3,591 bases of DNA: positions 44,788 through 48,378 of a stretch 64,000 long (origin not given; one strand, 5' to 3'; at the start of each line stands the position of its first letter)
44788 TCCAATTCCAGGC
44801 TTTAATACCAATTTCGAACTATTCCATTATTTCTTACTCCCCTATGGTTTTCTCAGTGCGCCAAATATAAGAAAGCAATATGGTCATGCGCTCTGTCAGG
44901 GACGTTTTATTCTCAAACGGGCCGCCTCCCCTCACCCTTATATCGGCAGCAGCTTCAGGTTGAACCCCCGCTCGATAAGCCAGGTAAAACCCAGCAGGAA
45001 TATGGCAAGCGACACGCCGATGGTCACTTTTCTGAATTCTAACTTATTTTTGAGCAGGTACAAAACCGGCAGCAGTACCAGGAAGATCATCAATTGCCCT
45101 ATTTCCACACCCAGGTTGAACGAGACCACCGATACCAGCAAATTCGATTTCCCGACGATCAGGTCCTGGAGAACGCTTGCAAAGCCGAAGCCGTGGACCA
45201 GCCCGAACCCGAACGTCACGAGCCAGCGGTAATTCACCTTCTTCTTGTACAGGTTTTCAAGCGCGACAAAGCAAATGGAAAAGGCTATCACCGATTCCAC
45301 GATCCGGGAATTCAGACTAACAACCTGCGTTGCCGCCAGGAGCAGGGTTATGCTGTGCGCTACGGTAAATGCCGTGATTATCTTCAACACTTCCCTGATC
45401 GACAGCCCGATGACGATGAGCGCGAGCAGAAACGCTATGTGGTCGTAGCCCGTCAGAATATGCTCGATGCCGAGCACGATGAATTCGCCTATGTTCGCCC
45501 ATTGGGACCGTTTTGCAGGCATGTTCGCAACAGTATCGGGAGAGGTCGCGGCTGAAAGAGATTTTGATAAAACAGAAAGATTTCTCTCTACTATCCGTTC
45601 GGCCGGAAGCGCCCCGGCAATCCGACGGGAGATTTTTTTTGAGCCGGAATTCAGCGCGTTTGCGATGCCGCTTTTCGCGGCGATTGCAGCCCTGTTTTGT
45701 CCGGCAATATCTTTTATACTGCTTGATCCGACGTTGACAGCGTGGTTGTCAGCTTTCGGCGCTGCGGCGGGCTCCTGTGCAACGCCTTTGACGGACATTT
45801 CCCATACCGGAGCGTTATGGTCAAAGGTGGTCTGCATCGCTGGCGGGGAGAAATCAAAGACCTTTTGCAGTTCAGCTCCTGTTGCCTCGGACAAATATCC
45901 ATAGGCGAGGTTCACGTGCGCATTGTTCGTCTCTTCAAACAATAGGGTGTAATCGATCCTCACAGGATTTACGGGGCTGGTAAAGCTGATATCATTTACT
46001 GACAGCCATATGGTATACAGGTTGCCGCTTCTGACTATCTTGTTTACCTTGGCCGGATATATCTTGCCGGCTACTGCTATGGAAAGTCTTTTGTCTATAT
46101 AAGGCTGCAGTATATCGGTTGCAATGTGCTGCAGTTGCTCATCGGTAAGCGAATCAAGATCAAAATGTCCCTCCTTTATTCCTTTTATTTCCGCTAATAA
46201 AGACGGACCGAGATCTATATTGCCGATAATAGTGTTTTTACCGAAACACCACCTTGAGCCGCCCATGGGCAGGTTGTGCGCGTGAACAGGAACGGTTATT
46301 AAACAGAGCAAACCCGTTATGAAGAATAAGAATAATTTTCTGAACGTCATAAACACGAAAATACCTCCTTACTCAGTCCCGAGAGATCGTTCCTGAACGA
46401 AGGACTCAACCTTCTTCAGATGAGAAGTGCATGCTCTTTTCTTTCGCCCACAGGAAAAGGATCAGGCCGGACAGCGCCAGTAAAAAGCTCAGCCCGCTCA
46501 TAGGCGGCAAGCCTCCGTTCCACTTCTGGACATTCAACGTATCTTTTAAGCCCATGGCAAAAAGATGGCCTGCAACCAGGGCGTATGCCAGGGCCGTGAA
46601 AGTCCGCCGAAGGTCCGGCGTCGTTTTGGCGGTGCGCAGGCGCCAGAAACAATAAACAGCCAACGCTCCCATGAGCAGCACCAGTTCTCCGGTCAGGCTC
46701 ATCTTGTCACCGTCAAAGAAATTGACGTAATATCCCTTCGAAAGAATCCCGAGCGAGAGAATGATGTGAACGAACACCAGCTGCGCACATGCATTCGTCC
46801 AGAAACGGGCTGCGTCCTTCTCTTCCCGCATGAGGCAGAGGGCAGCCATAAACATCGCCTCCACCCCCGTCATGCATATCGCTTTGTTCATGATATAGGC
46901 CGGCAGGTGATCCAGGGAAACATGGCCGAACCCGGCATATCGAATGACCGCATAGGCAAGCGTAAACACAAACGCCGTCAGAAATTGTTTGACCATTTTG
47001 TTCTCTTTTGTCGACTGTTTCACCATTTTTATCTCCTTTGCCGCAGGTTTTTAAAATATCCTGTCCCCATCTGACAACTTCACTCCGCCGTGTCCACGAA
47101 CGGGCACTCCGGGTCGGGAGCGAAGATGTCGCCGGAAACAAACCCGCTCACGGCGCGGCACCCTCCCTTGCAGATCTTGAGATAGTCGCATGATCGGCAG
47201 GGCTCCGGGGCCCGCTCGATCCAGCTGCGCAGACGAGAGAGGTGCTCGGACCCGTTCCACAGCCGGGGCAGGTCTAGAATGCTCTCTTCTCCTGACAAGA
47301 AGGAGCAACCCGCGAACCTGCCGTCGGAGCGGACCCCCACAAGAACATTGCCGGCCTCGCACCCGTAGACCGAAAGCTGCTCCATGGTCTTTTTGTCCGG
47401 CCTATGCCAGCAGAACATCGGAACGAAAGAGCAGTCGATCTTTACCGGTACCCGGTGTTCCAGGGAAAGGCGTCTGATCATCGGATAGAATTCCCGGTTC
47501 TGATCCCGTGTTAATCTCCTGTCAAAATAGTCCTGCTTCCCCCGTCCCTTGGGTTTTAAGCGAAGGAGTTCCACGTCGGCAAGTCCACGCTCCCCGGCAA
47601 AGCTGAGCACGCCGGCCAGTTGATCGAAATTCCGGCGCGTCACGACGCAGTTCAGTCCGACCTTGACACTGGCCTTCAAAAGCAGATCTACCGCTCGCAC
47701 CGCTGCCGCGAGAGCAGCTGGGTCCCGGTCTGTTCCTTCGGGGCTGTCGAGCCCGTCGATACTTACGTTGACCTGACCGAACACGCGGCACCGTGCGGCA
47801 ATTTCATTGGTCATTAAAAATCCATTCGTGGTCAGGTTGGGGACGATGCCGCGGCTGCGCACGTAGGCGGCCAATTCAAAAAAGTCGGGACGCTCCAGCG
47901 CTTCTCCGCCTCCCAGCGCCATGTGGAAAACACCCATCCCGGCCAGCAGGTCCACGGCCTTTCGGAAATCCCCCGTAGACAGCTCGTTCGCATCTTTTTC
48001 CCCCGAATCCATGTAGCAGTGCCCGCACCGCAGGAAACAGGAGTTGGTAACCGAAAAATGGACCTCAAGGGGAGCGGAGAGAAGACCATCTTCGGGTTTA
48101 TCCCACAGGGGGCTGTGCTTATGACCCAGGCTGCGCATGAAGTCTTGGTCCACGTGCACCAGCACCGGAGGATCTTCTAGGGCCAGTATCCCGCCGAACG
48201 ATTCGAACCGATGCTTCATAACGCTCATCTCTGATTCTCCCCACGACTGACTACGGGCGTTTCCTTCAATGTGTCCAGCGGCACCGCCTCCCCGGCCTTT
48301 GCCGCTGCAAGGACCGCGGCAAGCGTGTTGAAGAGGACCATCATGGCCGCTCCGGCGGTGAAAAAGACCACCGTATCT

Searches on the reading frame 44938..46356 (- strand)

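Call 39: search_protein_families(library=pfam, proteins=[window:44938-46356:-], max_evalue=0.001)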
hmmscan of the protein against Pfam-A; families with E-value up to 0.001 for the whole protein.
window:44938-46356:- (472 aa): 2 families
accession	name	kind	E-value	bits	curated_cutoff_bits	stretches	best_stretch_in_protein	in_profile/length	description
PF13795.12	HupE_UreJ_2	-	1.1e-47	162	24.5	1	292-437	1-154/156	HupE / UreJ protein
PF04955.18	HupE_UreJ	-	4.2e-06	26.8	23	1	293-450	22-172/179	HupE / UreJ protein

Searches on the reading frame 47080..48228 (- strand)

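Call 18: search_protein_families(library=pfam, proteins=[window:47080-48228:-], max_evalue=0.001)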
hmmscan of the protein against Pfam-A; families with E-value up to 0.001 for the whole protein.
window:47080-48228:- (382 aa): 1 family
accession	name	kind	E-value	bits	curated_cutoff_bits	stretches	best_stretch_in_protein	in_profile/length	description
PF04055.27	Radical_SAM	-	4.5e-14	53.4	29.5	1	59-207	2-162/166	Radical SAM superfamily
